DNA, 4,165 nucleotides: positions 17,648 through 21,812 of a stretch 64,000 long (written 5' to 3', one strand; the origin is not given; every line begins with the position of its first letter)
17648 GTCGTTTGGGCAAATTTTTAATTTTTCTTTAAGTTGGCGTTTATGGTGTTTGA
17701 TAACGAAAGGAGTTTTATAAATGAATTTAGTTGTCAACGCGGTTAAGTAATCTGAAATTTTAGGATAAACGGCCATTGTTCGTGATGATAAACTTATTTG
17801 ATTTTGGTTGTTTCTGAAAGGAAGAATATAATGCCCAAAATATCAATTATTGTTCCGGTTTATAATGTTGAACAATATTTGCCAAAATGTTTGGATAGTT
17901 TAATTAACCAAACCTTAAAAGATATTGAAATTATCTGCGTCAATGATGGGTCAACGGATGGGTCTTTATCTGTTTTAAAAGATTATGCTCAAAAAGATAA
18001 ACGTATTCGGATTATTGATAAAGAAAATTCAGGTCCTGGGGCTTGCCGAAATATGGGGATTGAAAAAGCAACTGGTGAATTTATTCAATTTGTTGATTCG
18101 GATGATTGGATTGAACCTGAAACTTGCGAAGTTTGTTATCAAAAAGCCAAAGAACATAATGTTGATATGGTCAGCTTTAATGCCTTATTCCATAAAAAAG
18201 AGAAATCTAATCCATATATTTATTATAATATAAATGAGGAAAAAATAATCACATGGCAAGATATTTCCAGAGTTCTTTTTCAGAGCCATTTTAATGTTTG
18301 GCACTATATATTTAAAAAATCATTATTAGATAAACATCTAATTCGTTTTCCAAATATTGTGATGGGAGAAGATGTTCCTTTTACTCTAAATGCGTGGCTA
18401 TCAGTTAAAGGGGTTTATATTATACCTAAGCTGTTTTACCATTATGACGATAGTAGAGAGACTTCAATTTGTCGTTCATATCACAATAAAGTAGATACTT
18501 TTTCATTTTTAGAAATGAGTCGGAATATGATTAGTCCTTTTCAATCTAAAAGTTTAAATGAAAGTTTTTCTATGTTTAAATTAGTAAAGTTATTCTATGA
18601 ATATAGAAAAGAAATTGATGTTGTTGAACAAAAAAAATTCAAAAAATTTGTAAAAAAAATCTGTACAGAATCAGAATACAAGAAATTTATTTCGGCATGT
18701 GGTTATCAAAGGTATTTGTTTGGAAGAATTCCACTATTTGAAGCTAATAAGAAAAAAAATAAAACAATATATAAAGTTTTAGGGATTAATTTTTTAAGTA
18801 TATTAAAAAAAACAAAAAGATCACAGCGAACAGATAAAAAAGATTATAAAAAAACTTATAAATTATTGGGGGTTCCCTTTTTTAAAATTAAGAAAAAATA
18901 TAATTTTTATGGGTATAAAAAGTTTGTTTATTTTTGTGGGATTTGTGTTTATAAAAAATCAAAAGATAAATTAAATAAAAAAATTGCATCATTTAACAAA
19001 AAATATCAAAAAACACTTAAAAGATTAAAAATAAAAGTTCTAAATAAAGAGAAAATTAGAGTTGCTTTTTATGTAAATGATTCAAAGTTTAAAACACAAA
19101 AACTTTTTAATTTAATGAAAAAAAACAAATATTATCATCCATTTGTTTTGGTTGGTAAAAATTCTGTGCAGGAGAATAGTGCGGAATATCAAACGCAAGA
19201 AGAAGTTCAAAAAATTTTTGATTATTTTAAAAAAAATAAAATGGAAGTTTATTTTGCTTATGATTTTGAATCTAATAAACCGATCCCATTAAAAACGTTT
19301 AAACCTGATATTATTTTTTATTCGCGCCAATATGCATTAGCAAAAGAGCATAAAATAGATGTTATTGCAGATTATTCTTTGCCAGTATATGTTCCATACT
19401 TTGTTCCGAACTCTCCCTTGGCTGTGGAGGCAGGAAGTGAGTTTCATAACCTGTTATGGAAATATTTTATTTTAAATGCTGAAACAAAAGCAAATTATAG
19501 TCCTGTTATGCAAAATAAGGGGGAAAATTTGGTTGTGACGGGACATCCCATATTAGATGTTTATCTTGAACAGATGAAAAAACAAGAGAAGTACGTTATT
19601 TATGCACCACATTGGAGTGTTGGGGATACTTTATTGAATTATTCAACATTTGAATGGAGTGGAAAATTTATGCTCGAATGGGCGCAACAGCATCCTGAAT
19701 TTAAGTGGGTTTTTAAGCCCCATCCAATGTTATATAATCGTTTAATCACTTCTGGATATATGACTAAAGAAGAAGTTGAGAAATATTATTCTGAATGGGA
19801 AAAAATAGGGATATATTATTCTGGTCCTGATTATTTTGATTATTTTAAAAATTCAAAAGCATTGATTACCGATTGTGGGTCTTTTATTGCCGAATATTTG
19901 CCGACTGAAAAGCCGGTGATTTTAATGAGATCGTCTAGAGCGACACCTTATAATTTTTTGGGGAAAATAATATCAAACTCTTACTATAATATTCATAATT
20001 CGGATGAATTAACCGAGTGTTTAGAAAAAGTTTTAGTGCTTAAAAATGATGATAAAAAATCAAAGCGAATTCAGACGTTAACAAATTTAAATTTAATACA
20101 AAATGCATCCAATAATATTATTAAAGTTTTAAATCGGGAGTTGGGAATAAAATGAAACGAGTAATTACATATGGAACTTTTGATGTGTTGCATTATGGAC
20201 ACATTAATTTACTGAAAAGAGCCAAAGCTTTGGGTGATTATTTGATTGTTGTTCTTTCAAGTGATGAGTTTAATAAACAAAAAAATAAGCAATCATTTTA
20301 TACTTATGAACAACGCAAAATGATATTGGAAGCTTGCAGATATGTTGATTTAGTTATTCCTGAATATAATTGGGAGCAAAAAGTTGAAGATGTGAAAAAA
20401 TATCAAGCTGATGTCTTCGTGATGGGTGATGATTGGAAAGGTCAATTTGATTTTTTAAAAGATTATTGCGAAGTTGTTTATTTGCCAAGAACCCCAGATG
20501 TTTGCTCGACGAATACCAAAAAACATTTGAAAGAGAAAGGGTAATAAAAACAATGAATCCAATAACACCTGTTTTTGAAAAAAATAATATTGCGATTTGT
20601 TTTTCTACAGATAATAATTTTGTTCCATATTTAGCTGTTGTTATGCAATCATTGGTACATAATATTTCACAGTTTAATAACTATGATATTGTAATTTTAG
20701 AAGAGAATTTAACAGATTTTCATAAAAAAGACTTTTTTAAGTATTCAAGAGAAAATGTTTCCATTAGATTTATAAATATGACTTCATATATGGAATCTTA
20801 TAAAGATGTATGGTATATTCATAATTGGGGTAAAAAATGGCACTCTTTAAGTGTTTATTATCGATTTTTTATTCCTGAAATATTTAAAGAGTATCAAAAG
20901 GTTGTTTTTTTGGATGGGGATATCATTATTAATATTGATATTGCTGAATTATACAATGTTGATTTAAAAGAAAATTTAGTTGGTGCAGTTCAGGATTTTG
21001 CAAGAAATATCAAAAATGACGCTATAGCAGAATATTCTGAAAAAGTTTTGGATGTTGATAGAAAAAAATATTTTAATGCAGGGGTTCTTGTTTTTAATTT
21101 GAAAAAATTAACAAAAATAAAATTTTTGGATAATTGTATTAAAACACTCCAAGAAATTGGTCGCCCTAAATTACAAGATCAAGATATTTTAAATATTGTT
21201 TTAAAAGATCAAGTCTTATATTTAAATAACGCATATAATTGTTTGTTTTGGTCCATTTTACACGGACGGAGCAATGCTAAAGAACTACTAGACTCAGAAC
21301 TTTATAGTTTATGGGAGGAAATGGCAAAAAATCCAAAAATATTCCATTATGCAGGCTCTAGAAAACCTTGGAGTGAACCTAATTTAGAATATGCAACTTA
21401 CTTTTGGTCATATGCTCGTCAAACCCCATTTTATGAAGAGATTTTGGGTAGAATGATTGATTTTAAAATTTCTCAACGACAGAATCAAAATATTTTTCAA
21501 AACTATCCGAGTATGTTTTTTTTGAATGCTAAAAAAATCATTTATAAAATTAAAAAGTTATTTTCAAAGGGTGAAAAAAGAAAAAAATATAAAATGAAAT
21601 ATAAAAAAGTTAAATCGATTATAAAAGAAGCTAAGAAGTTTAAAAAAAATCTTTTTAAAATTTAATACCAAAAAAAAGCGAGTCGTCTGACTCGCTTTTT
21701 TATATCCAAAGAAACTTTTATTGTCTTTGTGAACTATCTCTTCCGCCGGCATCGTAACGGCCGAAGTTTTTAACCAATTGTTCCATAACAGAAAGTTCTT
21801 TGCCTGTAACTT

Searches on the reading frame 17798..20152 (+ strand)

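Call 8: search_protein_families(library=pfam, proteins=[window:17798-20152:+], max_evalue=0.01)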
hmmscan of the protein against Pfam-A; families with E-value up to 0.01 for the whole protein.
window:17798-20152:+ (785 aa): 3 families
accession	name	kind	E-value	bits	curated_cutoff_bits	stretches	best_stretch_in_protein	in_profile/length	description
PF00535.33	Glycos_transf_2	-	2.9e-40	138.4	23.3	1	16-155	1-140/168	Glycosyl transferase family 2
PF10111.15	Glyco_tranf_2_2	-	6.8e-13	49.2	27.3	1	16-115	1-104/276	Glycosyltransferase like family 2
PF13641.12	Glyco_tranf_2_3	-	3.5e-11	44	27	1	13-139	1-133/230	Glycosyltransferase like family 2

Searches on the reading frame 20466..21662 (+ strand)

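Call 8: search_protein_families(library=pfam, proteins=[window:20466-21662:+], max_evalue=0.01)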
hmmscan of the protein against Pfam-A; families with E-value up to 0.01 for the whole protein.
window:20466-21662:+ (399 aa): 1 family
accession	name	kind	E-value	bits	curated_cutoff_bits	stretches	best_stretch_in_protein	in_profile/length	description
PF01501.26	Glyco_transf_8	-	4.1e-45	154.8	24.3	1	44-304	2-251/253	Glycosyl transferase family 8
